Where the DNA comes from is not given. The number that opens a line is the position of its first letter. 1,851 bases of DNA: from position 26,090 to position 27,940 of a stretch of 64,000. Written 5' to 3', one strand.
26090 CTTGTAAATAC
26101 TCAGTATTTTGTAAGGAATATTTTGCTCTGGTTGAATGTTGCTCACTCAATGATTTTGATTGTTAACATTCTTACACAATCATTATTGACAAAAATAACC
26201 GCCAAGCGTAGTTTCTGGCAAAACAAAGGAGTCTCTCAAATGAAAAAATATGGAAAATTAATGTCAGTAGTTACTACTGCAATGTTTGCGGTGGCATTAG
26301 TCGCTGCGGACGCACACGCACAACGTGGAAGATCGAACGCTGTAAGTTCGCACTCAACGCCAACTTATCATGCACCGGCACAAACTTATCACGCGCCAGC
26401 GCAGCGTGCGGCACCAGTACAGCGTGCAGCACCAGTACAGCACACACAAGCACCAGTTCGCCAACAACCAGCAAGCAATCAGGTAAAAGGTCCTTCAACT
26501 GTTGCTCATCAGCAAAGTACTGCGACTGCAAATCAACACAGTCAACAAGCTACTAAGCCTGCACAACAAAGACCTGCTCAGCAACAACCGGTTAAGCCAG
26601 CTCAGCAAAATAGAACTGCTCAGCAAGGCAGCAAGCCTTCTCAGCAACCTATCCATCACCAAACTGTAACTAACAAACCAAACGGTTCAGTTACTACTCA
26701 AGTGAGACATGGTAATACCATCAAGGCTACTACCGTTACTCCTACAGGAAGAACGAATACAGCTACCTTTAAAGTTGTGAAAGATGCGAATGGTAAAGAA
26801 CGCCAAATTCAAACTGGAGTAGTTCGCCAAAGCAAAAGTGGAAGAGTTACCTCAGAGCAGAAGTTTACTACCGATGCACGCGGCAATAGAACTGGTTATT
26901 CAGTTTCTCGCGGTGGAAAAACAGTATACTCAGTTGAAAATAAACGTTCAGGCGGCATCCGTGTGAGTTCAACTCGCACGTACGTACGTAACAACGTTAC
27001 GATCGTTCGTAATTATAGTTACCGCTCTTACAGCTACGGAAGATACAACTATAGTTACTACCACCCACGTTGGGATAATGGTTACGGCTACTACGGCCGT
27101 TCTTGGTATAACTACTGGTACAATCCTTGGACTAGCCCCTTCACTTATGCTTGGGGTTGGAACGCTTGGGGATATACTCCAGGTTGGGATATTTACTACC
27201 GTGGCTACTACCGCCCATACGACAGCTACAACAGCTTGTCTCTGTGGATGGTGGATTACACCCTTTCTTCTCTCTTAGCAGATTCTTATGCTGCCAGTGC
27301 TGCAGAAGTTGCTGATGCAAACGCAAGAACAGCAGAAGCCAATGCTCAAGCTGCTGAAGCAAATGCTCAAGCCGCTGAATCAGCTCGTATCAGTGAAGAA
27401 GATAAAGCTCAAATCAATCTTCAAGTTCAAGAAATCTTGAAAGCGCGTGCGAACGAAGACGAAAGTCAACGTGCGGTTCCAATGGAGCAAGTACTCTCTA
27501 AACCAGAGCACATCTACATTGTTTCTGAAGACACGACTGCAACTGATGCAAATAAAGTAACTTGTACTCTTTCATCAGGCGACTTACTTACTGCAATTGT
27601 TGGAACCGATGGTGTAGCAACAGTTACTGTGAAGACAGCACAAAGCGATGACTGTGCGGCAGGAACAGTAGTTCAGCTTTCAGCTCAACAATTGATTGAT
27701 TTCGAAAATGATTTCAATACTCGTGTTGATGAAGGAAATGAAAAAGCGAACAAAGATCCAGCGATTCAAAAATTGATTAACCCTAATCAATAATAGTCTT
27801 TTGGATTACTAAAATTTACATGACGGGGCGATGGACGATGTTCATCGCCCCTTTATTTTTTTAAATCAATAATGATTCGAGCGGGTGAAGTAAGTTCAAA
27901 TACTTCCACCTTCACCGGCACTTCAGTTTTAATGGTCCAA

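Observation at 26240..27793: Secreted protein of extreme low complexity with an aromatic/Asn/Gly/Arg-rich block, Q/P/A tandem repeats and a coiled coil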

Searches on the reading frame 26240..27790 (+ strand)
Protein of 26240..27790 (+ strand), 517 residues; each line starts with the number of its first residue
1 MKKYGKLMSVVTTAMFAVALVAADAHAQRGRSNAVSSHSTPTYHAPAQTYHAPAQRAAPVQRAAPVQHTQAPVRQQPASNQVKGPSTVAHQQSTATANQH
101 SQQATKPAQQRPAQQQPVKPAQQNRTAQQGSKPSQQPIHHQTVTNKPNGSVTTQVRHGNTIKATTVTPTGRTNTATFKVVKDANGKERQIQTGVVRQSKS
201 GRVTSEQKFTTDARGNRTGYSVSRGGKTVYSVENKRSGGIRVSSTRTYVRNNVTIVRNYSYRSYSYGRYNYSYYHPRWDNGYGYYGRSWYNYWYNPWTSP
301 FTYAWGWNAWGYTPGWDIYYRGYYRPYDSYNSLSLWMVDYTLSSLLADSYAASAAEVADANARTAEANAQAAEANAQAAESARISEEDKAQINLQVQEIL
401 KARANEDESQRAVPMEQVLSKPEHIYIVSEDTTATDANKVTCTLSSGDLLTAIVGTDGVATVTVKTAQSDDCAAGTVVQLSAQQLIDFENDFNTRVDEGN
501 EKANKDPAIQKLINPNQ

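Call 8: search_protein_families(library=pfam, proteins=[window:26240-27790:+], max_evalue=1)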
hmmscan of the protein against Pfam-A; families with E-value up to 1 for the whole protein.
window:26240-27790:+ (517 aa): 0 families

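Call 9: search_protein_families(library=ncbifam, proteins=[window:26240-27790:+], max_evalue=1)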
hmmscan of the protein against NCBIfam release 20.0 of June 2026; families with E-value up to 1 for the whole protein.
window:26240-27790:+ (517 aa): 1 family
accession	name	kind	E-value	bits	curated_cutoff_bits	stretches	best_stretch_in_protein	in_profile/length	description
NF005844.0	PRK07764.1-3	equivalog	0.13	11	964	1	358-449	481-573/841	DNA polymerase III subunit gamma and tau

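Call 10: find_homologous_proteins(query=window:26240-27790:+, max_evalue=0.001)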
Query window:26240-27790:+ (517 aa): 11 proteins with E <= 0.001 among 8000 candidates.
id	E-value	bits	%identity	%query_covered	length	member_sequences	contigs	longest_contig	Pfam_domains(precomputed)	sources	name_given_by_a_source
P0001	8.8e-18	83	29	71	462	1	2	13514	-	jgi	-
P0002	1.3e-17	82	30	49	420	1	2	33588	-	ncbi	ncbi:MAG: hypothetical protein WAN60_09210 [Candidatus Sulfotelmatobacter sp.]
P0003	2.8e-16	78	31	55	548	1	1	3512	PF27998.1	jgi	jgi:hypothetical protein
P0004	4.3e-16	77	32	40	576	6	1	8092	-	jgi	jgi:hypothetical protein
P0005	4.8e-15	74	32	55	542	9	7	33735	-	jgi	jgi:hypothetical protein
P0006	1.3e-11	62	36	14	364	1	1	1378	-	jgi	jgi:hypothetical protein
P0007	4.1e-11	61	29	65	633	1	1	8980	-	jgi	jgi:hypothetical protein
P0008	7.2e-11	60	30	55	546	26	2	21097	-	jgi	jgi:hypothetical protein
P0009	1.7e-10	59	31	49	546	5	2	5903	PF27998.1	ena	-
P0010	2.3e-10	58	26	82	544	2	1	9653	-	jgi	jgi:hypothetical protein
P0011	2.0e-9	55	26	59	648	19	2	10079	-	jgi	jgi:hypothetical protein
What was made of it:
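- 11 homologs with a single-sequence query (call 10).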

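Call 12: search_protein_families(library=pfam, proteins=[P0003, P0009, P0007, P0006], max_evalue=1)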
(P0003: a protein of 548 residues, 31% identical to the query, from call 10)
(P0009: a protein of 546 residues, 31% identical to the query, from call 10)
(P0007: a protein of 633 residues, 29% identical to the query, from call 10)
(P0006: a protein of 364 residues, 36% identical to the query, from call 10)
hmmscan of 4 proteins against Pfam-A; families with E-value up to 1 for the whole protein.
P0003 (548 aa): 0 families

P0009 (546 aa): 0 families

P0007 (633 aa): 0 families

P0006 (364 aa): 0 families
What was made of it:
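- On PF27998 (label precomputed on homologs P0003 and P0009): The model is not in the local Pfam copy: P0003 and P0009 return no family (call 12).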

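Call 15: find_related_loci(query=A1, collection=genome_contigs, flank=8000)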
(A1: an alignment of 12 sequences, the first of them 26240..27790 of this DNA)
Query A1 (517 aa) in genome_contigs; peptide patterns used: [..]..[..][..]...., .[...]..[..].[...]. (x = any residue, [..] = any of these).
600 stretches matched a pattern (row limit reached: there are more); 488 encode a relative of the query (tblastn E <= 1e-3); the best 80 are kept; 80 distinct loci.
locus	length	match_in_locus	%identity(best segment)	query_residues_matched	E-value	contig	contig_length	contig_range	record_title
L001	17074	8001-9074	27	135-499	4e-32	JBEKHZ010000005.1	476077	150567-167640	MAG: Terracidiphilus sp. isolate SPRUCE 289 SPRUCE_289_5, whole genome shotgun sequence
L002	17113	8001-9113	31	133-502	2e-31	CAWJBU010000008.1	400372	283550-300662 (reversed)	MAG: uncultured Acidobacteriota bacterium isolate MFD09286.bin.1.138 genome assembly, contig: contig_35870, whole genome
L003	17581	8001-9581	29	8-499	3e-37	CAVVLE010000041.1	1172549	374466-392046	MAG: uncultured Acidobacteriota bacterium isolate MFD09222.bin.1.174 genome assembly, contig: contig_5015, whole genome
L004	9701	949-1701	31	246-499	4e-31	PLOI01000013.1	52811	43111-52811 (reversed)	MAG: Acidobacteriaceae bacterium isolate fen_408 73.20120800_E1D.12_contig_621, whole genome shotgun sequence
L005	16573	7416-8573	28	130-502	3e-30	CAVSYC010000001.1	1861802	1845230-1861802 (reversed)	MAG: uncultured Acidobacteriota bacterium isolate MFD05513.bin.1.274 genome assembly, contig: contig_16818, whole genome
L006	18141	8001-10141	32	142-502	5e-30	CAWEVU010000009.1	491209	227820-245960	MAG: uncultured Acidobacteriota bacterium isolate MFD09222.bin.1.119 genome assembly, contig: contig_54000, whole genome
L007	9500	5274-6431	28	107-499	5e-30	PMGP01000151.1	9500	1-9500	MAG: Acidobacteriaceae bacterium isolate bog_321 73.20120600_S2D.28_contig_17305, whole genome shotgun sequence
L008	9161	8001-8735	30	246-499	1e-29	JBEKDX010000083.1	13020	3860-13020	MAG: Terracidiphilus sp. isolate SPRUCE 193 SPRUCE_193_83, whole genome shotgun sequence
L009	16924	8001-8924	29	204-505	4e-29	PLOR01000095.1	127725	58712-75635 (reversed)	MAG: Bryobacterales bacterium isolate bog_406 73.20120700_S3X.5_contig_183, whole genome shotgun sequence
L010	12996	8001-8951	29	187-499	1e-28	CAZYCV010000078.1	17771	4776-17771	MAG TPA_asm: uncultured Terracidiphilus sp. isolate binchicken_co3_357 genome assembly, contig: NODE_10221_length_17771_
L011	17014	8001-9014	30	179-499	1e-28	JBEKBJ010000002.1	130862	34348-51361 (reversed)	MAG: Candidatus Binatia bacterium isolate SPRUCE 133 SPRUCE_133_2, whole genome shotgun sequence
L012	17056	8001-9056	29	143-499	2e-28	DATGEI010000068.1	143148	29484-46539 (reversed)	MAG TPA_asm: Candidatus Acidoferrum sp. isolate SMAG_U9698 k141_321496, whole genome shotgun sequence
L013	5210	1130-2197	26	155-502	2e-28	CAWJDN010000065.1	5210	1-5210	MAG: uncultured Acidobacteriaceae bacterium isolate MFD04752.bin.2.45 genome assembly, contig: contig_153689, whole geno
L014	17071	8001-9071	29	168-499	2e-28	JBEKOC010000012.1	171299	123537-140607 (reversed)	MAG: Terracidiphilus sp. isolate SPRUCE 431 SPRUCE_431_12, whole genome shotgun sequence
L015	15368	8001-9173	27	104-502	1e-27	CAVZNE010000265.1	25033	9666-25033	MAG: Terriglobales bacterium isolate MFD02138.bin.2.35 genome assembly, contig: contig_47619, whole genome shotgun seque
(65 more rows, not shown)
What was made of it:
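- At least 488 loci in species genomes; the 80 listed are almost all Acidobacteriota (call 15).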

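Call 16: list_cluster_members(proteins=[window:26240-27790:+, window:25021-25833:-, window:27853-28380:-, window:3605-6292:+, window:42544-44874:-, window:48107-50071:-])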
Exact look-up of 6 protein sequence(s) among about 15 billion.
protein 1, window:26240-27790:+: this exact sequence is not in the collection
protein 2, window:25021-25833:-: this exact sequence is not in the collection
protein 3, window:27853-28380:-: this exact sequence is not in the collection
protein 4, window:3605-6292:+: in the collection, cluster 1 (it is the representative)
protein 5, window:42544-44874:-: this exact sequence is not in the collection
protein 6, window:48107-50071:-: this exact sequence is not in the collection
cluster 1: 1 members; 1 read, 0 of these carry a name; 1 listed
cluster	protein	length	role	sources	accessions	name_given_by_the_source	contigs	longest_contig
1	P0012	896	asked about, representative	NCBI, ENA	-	-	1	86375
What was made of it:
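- Low-complexity segments are present, and the exact sequence is absent from the protein collection (call 16).
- Tried and rejected: Exact look-up of the window protein in the protein collection: absent (call 16).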

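Call 18: find_related_loci(query=window:26240-27790:+, collection=metagenome_contigs, flank=8000)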
Query window:26240-27790:+ (517 aa) in metagenome_contigs; peptide patterns used: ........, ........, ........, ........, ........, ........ (x = any residue, [..] = any of these).
180 stretches matched a pattern, but none encodes a relative of the query by tblastn (E <= 1e-3).
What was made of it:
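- Tried and rejected: Scan of JGI metagenome contigs for close relatives: none (call 18).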

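Call 47: predict_structure(alignment_id=A3)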
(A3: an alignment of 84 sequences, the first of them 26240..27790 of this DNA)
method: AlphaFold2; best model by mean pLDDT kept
length: 517 residues; sequences in the alignment: 84
mean_pLDDT: 63.1   pTM: 0.33
mean pLDDT of the five models: 63.1, 61.1, 58.7, 58.4, 53.9
residues with pLDDT >= 90: 82; 70-90: 159; 50-70: 83; < 50: 193
segments of 3 or more residues with pLDDT < 50: 24-135, 262-266, 268-327, 406-412
pLDDT, mean of each block of 10 residues (from residue 1): 71 74 47 33 34 36 35 36 36 34 35 35 34 49 66 87 87 88 85 83 77 72 58 62 58 52 47 39 31 30 31 34 45 73 76 79 91 87 68 80 52 62 86 96 97 86 94 96 94 91 88 61
secondary structure, 60 per line:
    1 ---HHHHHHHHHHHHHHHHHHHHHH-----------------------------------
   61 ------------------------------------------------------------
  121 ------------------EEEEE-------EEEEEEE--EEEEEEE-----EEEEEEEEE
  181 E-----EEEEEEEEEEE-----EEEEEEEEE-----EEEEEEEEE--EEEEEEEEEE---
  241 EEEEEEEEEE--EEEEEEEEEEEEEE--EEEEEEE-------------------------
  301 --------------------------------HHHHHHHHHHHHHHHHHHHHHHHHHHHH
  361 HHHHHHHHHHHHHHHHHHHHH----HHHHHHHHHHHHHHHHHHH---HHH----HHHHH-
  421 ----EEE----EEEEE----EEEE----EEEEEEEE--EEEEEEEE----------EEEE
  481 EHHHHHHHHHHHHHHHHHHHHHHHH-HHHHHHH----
elements in order: H4-25 E139-143 E151-157 E160-166 E172-181 E187-197 E203-211 E217-225 E228-237 E241-250 E253-266 E269-275 H333-381 H386-404 H415-419 E425-427 E432-436 E441-444 E449-456 E459-466 E477-481 H482-505 H507-513
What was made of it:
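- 26675..27013 (+): T/V/R/G-rich beta-hairpin meander (residues 146-258). AF2 predicts 10+ antiparallel strands, pLDDT up to 88 (call 47).
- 27014..27238 (+): Aromatic Y/W/G/P domain (residues 259-333). AF2 cannot fold it (pLDDT about 30, call 47).
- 27239..27307 (+): Conserved amphipathic helix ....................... (family motif W-[LM]-[TV]-D-[YF]...L...Y). It is the start of AF2 helix 333-381 (call 47).
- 27308..27469 (+): Ala/Asn/Gln/Glu helical spacer including AEANAQA x2 (residues 357-410). AF2 helices 333-381 and 386-404 (call 47).
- Checked: AF2 gives a helix at 4-25 (call 47). AF2 predicts a long helix at 333-381 covering the AEANAQA heptads (call 47).
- AF2 gives pLDDT about 30 for the aromatic block even with 84 sequences (call 47), so its fold, or whether it folds alone, is unknown. 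AF2 does not fold it (call 47), as expected for a segment that orders only on assembly. It is flanked by disordered and coiled segments (call 47). AF2's failure to fold the block in isolation (call 47) fits folding on a surface.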

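Call 49: fold_search(model_id=the predicted structure, library=pdb)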
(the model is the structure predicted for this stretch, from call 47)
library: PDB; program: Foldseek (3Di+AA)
matches with E <= 10: 650; with E <= 0.001: 0
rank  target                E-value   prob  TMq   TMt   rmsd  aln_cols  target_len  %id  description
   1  8tvd_E                1.2e-01  0.72  0.10  0.20  13.7       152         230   13  Fab 221-11 in complex with OspA (released 2024-08-28)
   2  7wb4_E                1.3e-01  0.89  0.08  0.03  15.7        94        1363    5  Cryo-EM structure of the NR subunit from X. laevis NPC (released 2022-03-02)
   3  4ghb_A                1.5e-01  0.95  0.14  0.25   5.5       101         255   14  Crystal structure of a porin-like protein (BACUNI_01323) from Bacteroides uniformis ATCC 8492 at 2.32 A resolution (released 2012-08-29)
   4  9sn1                  1.6e-01  0.30  0.07  0.06  12.2        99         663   13  Lip3 DL-peptidase in the apo-state (released 2026-02-18)
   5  7r5k_R0               2.0e-01  0.51  0.07  0.03  15.8        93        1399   10  Human nuclear pore complex (constricted) (released 2022-06-22)
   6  7wb4_e                2.3e-01  0.80  0.08  0.03  15.8        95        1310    6  Cryo-EM structure of the NR subunit from X. laevis NPC (released 2022-03-02)
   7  6kwj                  2.8e-01  0.20  0.08  0.13  14.9       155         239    9  A Crystal Structure of OspA mutant (released 2020-09-09)
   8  4ghb_B                3.6e-01  0.85  0.14  0.24   5.5       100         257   14  Crystal structure of a porin-like protein (BACUNI_01323) from Bacteroides uniformis ATCC 8492 at 2.32 A resolution (released 2012-08-29)
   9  7sfp                  4.0e-01  0.30  0.10  0.26  12.4       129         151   14  Crystal structure of OssO, a spirocyclase involved in the biosynthesis of ossamycin (released 2022-08-17)
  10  7snx_A                4.0e-01  0.18  0.09  0.21  14.8       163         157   10  1.70A Resolution Structure of NanoBiT Complementation Reporter Complex of LgBit and SmBiT Subunits (released 2022-11-16)
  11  9cds_C                4.2e-01  0.14  0.09  0.14  15.4       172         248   10  Crystal structure of OspA ST1 from B. burgdorferi bound to monoclonal antibody LA-2 (released 2025-09-24)
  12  7fik_E                4.5e-01  0.60  0.08  0.03  15.8        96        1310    6  The cryo-EM structure of the CR subunit from X. laevis NPC (released 2022-11-09)
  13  6sg8_A                4.9e-01  0.28  0.08  0.10  17.1       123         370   12  Structure of Sosuga virus receptor binding protein (released 2019-10-09)
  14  2i5z                  5.2e-01  0.21  0.08  0.15  14.3       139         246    9  The crystal structure of OspA mutant (released 2007-07-10)
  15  8tuz_A                5.5e-01  0.33  0.10  0.19  14.9       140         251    8  Fab 857-2 in complex with OspA (released 2024-08-28)
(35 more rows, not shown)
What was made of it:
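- Closest known: Aromatic-rich repeat modules: choline-binding/cell-wall repeats. Same: Weak Foldseek resemblance of the beta region to OspA and Rhs sheets (call 49).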

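Call 64: search_protein_families(library=pfam, alignment_id=A3, max_evalue=0.01)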
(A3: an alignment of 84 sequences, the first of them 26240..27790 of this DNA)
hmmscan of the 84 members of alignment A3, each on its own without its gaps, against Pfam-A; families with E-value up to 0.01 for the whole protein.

A. member 1, window:26240-27790:+ (517 aa): 0 families

B. families by the number of members that match (of 84 scanned): 5 families
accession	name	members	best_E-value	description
PF04355.18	BamE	11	0.00046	Outer membrane protein assembly factor BamE domain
PF12737.12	Mating_C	1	0.0036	C-terminal domain of homeodomain 1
PF15772.10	UPF0688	1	0.0048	UPF0688 family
PF05593.20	RHS_repeat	1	0.0056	RHS Repeat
PF21782.3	PKMT_2nd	1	0.0086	PKMT, C-terminal winged helix domain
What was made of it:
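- BamE-type domains in relatives (call 64) are reported to bind phosphatidylglycerol (established knowledge).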

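Call 84: search_protein_families(library=phrogs, proteins=[window:26240-27790:+], max_evalue=0.1)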
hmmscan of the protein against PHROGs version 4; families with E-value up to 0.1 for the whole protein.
window:26240-27790:+ (517 aa): 0 families

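Call 85: search_protein_families(library=padloc, proteins=[window:26240-27790:+], max_evalue=0.1)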
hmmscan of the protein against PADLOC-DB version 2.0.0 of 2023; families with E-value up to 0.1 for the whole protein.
window:26240-27790:+ (517 aa): 0 families
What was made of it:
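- Tried and rejected: Family libraries: Pfam, NCBIfam, PHROGs and PADLOC scans of the protein and of its C-terminal domain gave nothing (calls 8, 9, 84, 85).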

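Call 93: search_protein_families(library=ncbifam, alignment_id=A3, max_evalue=0.01)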
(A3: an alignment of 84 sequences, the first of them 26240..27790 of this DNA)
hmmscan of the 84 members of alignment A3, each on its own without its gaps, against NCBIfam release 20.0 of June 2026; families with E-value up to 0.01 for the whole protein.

A. member 1, window:26240-27790:+ (517 aa): 0 families

B. families by the number of members that match (of 84 scanned): 2 families
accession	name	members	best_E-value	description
NF041065.1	DpdH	1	0.0088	protein DpdH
TIGR04211.1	SH3_and_anchor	1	0.009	TIGR04211 family SH3 domain-containing protein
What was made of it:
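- On Bacterial SH3 (SH3b) domains: One of 84 relatives hits TIGR04211 SH3_and_anchor at E=0.009 (call 93).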
